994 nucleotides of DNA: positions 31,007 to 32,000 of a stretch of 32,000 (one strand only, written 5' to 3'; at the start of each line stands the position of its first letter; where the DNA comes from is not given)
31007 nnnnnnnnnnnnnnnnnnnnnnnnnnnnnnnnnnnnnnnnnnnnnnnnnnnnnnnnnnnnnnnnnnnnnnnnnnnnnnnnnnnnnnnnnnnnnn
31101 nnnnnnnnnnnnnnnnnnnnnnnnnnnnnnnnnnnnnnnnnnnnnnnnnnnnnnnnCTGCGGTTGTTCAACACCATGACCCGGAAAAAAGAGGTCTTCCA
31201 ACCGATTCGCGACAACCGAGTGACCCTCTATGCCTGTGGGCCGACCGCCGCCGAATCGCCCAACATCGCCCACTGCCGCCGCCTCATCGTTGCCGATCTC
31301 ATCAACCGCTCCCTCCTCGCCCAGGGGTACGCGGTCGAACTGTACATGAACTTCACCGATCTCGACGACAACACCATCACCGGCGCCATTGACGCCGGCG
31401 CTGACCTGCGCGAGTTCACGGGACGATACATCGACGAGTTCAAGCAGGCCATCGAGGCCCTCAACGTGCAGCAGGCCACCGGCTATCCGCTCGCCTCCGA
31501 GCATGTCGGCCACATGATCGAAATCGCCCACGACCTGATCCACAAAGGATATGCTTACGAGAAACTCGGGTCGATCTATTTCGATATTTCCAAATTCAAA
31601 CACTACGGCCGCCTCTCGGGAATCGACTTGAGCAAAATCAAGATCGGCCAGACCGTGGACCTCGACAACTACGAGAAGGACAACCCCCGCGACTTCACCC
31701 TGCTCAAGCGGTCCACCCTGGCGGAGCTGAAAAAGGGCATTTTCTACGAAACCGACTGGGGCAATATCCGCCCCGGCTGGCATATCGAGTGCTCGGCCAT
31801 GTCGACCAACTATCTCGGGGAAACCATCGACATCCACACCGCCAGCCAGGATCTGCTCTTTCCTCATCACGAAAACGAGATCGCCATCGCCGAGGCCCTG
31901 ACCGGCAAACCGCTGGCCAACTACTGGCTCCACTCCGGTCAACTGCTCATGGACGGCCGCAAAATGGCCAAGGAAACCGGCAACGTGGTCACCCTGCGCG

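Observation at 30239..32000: ORF missing from the track: cysteine synthase fused in frame to a CysRS-like domain with altered HIGH and KMSKS motifs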

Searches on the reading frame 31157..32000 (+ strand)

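Call 5: search_protein_families(library=ncbifam, proteins=[window:31157-32000:+], max_evalue=0.01)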
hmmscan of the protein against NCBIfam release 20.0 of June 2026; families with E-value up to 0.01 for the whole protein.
window:31157-32000:+ (281 aa): 6 families
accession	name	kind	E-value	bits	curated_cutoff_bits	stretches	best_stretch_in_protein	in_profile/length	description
TIGR00435.1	cysS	equivalog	9.3e-90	301.9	340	1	1-280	1-276/466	cysteine--tRNA ligase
NF011108.0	PRK14536.1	equivalog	6.8e-68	229.6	780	1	1-280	3-290/490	cysteine--tRNA ligase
TIGR03447.1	mycothiol_MshC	equivalog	6.2e-50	170.2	485.1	1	1-279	18-298/411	cysteine--1-D-myo-inosityl 2-amino-2-deoxy-alpha-D-glucopyranoside ligase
NF011107.0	PRK14534.1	equivalog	4.6e-46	157.8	744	1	1-280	3-290/481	cysteine--tRNA ligase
TIGR00398.1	metG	equivalog_domain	6.1e-05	21.9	336.35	1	32-150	11-130/530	methionine--tRNA ligase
NF008900.0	PRK12267.1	equivalog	0.0043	15.6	598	0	33-108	17-92/648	methionine--tRNA ligase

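Call 6: search_solved_structures(query=window:31157-32000:+, show_alignments=2)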
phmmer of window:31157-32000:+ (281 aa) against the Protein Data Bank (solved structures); distinct sequences matched with E-value up to 0.001: 8.
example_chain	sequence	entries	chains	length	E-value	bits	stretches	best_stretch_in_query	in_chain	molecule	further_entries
8qhp_A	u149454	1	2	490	1.7e-78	266.9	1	1-281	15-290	Cysteine--tRNA ligase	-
3tqo_A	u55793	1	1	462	3.8e-60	206.7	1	2-281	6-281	Cysteinyl-tRNA synthetase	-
1li5_A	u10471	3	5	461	4.9e-60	206.4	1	1-281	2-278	CYSTEINYL-TRNA SYNTHETASE | Cysteine--tRNA ligase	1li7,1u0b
6ujd_A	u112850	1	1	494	1.2e-55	192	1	1-278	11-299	Cysteine--tRNA ligase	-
9yru_A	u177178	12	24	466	1.4e-50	175.4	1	4-280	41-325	Cysteine--tRNA ligase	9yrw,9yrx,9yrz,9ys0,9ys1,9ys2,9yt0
3sp1_A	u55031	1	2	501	7.7e-42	146.7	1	1-280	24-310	Cysteinyl-tRNA synthetase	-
8hfm_A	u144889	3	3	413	6.7e-35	123.9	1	1-279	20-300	L-cysteine:1D-myo-inositol 2-amino-2-deoxy-alpha-D-glucopyranoside ligase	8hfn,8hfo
3c8z_A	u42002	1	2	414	6.8e-35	123.9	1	1-279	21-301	Cysteinyl-tRNA synthetase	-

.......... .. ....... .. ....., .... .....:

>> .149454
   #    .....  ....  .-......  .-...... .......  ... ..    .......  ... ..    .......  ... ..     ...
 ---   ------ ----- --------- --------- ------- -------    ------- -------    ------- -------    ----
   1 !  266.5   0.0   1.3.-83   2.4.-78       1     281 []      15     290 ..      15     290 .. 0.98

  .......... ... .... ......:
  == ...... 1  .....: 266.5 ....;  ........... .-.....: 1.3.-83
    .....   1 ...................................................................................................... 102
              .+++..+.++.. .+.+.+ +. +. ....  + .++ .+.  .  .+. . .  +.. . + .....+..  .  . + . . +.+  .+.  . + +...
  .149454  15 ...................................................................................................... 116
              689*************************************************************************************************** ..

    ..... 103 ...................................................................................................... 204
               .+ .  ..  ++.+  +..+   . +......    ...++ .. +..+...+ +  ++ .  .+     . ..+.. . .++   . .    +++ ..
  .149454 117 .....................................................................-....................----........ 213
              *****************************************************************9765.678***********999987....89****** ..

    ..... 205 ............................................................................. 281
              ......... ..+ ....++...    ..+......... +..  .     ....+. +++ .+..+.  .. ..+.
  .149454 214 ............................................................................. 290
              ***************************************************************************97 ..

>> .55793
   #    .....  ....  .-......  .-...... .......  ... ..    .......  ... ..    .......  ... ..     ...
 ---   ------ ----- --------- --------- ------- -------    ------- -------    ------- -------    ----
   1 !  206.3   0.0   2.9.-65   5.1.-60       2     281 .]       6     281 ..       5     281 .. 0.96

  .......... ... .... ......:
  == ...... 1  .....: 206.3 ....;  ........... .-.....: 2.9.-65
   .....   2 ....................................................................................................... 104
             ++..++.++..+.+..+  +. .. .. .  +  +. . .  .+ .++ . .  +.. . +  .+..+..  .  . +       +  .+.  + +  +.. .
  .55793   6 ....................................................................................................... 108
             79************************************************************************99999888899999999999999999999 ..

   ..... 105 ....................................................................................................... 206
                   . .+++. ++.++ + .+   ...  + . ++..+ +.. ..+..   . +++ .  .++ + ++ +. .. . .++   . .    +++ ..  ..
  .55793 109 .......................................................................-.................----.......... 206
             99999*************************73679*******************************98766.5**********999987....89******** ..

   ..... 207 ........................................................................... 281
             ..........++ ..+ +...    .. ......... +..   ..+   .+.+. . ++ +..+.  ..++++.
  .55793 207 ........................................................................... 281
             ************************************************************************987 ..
